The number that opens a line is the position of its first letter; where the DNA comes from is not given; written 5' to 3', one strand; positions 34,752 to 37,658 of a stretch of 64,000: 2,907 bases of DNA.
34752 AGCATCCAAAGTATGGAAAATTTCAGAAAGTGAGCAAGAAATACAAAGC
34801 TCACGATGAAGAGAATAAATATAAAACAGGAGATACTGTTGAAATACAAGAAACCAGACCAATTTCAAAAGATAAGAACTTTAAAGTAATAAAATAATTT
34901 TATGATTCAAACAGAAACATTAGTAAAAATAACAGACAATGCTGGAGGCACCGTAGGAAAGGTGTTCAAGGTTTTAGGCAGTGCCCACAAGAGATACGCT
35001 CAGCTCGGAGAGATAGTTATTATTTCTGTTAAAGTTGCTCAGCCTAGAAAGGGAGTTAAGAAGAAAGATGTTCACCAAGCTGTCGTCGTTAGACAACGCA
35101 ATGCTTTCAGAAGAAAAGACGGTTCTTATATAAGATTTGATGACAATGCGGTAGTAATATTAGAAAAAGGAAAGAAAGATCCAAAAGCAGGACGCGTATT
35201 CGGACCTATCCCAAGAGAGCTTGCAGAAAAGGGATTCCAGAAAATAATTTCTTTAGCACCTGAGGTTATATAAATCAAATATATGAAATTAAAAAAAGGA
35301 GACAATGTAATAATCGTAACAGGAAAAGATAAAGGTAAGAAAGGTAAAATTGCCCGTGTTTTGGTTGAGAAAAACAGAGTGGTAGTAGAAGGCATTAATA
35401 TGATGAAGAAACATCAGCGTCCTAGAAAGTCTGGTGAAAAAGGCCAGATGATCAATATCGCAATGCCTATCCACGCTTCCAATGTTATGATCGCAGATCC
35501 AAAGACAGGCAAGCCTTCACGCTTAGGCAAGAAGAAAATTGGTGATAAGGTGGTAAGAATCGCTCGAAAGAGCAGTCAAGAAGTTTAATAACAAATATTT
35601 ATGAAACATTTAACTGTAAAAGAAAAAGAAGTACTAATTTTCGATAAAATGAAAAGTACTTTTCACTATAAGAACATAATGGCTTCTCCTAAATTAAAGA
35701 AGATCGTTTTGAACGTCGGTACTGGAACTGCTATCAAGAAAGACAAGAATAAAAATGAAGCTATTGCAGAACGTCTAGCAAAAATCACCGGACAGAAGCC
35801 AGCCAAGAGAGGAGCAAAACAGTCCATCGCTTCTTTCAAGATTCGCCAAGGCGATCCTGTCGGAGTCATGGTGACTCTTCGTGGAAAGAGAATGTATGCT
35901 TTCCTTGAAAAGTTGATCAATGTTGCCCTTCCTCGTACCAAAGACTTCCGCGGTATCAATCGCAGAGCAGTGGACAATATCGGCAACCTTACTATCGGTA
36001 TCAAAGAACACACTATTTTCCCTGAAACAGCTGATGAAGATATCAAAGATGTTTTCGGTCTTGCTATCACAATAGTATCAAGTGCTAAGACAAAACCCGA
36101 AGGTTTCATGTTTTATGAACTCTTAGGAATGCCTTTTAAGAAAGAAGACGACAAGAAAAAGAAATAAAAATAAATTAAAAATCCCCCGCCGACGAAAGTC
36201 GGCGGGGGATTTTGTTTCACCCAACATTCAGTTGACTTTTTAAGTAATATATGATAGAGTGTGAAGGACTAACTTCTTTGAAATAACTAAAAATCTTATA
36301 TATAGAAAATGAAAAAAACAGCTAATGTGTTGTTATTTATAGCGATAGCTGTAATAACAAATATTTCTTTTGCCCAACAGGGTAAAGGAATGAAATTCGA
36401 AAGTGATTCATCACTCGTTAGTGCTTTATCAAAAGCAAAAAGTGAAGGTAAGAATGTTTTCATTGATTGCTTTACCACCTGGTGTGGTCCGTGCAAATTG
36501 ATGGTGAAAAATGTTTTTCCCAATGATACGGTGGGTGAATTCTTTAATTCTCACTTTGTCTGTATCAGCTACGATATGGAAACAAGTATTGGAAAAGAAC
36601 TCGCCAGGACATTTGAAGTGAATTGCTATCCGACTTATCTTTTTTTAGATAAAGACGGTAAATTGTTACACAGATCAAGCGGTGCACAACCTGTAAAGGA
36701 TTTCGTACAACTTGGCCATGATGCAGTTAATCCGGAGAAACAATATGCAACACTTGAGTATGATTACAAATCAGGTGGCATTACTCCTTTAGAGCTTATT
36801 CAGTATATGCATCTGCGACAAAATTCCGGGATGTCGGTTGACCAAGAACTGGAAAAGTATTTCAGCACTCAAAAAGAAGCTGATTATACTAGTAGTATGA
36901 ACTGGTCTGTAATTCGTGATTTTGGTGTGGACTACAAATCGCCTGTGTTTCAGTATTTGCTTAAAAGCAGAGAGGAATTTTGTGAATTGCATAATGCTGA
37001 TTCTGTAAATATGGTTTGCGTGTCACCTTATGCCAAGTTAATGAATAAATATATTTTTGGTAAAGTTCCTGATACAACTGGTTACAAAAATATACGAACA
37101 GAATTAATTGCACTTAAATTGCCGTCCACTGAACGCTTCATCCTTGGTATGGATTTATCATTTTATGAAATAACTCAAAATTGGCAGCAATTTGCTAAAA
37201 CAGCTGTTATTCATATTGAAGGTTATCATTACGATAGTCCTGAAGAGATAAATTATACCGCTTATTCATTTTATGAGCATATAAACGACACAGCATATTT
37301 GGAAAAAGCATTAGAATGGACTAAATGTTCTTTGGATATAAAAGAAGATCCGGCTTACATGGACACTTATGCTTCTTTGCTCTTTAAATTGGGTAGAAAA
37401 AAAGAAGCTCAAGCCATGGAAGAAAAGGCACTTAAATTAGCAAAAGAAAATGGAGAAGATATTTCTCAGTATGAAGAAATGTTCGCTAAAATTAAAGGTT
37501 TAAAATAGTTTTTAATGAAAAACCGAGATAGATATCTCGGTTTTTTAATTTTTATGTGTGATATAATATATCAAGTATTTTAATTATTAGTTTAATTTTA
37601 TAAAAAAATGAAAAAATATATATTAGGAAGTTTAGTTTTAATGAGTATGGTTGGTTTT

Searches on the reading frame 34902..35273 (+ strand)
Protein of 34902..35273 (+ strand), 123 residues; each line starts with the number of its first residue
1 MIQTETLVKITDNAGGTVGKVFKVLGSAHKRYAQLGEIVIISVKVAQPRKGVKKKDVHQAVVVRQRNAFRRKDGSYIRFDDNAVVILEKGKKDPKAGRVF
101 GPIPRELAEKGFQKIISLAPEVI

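Call 54: search_protein_families(library=pfam, proteins=[window:34902-35273:+], max_evalue=0.001)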
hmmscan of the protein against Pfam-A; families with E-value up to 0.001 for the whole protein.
window:34902-35273:+ (123 aa): 1 family
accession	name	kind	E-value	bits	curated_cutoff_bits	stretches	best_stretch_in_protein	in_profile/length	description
PF00238.24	Ribosomal_L14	-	1.4e-42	144.9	23.6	1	1-123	1-122/122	Ribosomal protein L14p/L23e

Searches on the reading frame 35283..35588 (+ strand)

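Call 54: search_protein_families(library=pfam, proteins=[window:35283-35588:+], max_evalue=0.001)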
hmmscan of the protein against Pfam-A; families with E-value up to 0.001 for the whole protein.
window:35283-35588:+ (101 aa): 3 families
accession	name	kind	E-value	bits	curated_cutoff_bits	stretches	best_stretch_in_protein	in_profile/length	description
PF17136.10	ribosomal_L24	-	1.6e-19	70.4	27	1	38-100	1-64/65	Ribosomal proteins 50S L24/mitochondrial 39S L24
PF00467.35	KOW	-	1e-07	31.9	22.3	1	5-36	1-32/32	KOW motif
PF22682.2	Ribosomal_uL24m-like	-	1.8e-05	24.9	29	1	5-72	3-72/223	Large ribosomal subunit protein uL24m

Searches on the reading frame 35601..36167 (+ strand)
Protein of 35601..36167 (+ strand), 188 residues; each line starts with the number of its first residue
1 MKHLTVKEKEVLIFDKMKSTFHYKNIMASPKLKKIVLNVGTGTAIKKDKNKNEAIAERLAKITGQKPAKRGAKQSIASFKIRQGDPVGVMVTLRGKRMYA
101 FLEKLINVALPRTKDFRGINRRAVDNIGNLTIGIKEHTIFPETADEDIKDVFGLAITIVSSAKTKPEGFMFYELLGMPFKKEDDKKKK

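Call 54: search_protein_families(library=pfam, proteins=[window:35601-36167:+], max_evalue=0.001)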
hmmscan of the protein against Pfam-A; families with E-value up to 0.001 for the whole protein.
window:35601-36167:+ (188 aa): 2 families
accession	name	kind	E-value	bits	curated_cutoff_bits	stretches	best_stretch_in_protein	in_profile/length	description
PF00673.26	Ribosomal_L5_C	-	4.5e-30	104.1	27.8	1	86-179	1-94/94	ribosomal L5P family C-terminus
PF00281.24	Ribosomal_L5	-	4.1e-17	62.6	34.9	1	25-82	1-57/57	Ribosomal protein L5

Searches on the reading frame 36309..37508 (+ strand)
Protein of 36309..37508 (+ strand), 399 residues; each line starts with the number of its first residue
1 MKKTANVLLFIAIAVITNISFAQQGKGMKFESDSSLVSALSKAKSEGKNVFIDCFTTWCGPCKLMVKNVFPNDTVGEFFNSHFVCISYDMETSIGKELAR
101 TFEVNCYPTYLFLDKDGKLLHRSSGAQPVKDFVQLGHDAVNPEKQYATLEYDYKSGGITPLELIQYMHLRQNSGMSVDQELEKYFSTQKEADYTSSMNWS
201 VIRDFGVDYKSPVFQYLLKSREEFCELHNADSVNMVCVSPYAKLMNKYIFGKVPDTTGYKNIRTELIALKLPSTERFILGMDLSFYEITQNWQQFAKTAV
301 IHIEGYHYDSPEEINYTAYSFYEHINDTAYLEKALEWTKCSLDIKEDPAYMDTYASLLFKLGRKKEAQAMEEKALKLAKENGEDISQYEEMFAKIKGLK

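Call 54: search_protein_families(library=pfam, proteins=[window:36309-37508:+], max_evalue=0.001)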
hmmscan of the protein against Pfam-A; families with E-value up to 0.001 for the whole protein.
window:36309-37508:+ (399 aa): 6 families
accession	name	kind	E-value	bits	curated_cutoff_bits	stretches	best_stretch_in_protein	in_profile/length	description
PF13098.12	Thioredoxin_2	-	1.8e-11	44.7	27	1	43-135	1-103/104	Thioredoxin-like domain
PF13899.12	Thioredoxin_7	-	3.7e-11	43.4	27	1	36-114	6-82/83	Thioredoxin-like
PF03190.21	Thioredox_DsbH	-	3e-08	34.2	27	1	38-92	28-82/163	Protein of unknown function, DUF255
PF00085.26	Thioredoxin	-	4.1e-08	33.6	23.5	1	45-133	16-98/103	Thioredoxin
PF08534.16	Redoxin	-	0.00029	21.1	26.6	0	86-130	90-142/148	Redoxin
PF13905.12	Thioredoxin_8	-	0.00054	20.7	27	0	78-118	53-93/94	Thioredoxin-like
